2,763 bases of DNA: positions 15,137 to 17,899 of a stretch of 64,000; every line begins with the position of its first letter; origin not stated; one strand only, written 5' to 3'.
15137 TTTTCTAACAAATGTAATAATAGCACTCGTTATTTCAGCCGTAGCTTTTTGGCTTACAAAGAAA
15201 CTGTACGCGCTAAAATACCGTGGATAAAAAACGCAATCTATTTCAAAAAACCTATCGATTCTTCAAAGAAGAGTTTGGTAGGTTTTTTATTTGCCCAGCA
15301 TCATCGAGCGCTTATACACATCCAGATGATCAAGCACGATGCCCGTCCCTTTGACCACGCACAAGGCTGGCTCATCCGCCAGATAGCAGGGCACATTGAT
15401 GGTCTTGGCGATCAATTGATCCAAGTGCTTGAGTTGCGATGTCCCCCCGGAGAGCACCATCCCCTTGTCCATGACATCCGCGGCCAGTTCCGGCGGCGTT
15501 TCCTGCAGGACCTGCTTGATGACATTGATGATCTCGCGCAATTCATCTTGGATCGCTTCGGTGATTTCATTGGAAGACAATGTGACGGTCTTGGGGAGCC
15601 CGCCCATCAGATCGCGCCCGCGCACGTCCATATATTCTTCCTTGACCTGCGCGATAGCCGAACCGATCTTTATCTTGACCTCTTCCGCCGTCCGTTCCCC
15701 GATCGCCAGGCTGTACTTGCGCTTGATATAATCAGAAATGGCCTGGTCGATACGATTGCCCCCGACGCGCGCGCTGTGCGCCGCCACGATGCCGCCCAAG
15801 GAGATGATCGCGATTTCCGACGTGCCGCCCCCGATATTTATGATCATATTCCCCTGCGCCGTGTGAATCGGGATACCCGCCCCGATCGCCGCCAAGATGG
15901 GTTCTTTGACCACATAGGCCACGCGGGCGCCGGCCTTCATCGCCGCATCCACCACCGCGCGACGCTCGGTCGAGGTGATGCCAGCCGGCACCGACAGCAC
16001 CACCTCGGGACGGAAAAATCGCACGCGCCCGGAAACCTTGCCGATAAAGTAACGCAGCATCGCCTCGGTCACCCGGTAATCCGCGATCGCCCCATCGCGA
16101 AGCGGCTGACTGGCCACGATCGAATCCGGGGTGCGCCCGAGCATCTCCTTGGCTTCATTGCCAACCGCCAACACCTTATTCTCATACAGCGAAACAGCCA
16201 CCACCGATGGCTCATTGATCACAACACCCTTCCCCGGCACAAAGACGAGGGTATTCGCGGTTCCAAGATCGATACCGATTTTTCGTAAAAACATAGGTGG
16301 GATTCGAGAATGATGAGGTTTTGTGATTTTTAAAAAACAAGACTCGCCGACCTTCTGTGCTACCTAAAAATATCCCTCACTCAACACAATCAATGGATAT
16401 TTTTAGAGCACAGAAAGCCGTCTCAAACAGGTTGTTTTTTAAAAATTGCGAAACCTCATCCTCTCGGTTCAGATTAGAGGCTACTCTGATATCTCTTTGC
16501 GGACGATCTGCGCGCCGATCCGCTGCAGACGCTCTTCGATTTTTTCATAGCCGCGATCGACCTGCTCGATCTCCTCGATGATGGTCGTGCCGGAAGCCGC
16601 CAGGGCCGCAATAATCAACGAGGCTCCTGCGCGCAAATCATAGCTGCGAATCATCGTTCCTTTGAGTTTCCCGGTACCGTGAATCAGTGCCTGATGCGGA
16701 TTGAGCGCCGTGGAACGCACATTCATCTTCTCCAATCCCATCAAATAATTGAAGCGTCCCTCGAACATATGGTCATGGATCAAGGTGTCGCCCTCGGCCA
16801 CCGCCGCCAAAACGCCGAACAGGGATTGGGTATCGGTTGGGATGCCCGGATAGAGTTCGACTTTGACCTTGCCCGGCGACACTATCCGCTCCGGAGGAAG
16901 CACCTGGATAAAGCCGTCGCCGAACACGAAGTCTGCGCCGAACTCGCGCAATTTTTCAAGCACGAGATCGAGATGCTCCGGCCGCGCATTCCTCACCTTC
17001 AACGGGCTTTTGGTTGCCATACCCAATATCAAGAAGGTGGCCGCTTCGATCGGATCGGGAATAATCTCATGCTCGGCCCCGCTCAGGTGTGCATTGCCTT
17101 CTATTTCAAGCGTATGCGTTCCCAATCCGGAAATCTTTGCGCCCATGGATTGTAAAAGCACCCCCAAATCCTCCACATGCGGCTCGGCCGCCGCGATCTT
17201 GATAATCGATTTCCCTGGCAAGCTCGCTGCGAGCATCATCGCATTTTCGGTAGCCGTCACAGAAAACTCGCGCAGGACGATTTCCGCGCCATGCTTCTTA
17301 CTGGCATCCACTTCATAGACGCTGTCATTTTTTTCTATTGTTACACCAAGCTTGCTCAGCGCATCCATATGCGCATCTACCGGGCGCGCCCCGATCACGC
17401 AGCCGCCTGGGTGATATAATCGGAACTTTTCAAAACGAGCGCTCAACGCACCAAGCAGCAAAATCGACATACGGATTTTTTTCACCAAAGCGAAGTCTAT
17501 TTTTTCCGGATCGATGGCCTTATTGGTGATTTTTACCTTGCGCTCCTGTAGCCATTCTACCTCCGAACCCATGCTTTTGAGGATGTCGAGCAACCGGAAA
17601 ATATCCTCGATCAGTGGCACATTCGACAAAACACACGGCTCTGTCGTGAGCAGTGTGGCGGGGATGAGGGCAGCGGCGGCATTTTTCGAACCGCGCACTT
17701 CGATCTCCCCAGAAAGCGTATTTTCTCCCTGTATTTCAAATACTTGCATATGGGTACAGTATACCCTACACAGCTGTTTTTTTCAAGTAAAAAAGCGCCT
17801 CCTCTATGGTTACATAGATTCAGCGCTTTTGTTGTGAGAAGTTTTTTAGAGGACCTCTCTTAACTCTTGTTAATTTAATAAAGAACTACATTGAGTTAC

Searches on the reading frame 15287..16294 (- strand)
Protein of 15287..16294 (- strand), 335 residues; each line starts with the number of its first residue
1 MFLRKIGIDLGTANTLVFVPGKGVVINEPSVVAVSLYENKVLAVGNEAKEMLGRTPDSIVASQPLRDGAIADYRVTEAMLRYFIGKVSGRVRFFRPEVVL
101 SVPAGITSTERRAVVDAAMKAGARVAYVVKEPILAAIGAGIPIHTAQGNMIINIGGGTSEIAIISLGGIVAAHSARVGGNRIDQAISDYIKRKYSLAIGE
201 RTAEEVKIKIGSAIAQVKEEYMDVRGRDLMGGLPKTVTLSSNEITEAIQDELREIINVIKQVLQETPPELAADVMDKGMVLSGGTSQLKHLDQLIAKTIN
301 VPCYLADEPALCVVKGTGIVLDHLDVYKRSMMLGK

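Call 67: search_protein_families(library=pfam, proteins=[window:15287-16294:-], max_evalue=0.001)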
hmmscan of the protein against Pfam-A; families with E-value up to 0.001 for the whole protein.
window:15287-16294:- (335 aa): 4 families
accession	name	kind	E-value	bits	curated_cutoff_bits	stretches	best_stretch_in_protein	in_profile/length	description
PF06723.19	MreB_Mbl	-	2.2e-133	444.6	27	1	5-327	3-325/327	MreB/Mbl protein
PF00012.26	HSP70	-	1.9e-13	50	20.6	1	97-300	135-351/599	Hsp70 protein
PF14450.12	FtsA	-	2.4e-11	44.5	31.8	1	151-306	2-110/127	Cell division protein FtsA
PF00022.25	Actin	-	4.3e-08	32.6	27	1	29-218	31-221/410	Actin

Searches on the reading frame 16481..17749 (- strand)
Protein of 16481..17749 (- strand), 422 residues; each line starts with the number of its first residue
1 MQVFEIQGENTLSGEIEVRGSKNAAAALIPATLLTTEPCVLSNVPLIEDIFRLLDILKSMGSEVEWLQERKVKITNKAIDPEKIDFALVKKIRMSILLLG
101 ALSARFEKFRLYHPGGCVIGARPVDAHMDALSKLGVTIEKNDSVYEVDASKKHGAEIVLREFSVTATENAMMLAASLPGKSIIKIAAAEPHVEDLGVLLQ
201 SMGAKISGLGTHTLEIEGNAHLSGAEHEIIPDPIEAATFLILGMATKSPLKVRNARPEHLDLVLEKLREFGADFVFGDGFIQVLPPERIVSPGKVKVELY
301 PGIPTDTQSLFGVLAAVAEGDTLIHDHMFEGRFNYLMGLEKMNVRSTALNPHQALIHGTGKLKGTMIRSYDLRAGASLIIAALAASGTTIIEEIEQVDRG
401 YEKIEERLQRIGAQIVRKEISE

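Call 67: search_protein_families(library=pfam, proteins=[window:16481-17749:-], max_evalue=0.001)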
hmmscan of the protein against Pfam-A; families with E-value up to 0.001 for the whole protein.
window:16481-17749:- (422 aa): 1 family
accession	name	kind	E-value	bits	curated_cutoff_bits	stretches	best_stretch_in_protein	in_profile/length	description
PF00275.25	EPSP_synthase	-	2.6e-74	250.8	22.8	1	7-408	2-417/417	EPSP synthase (3-phosphoshikimate 1-carboxyvinyltransferase)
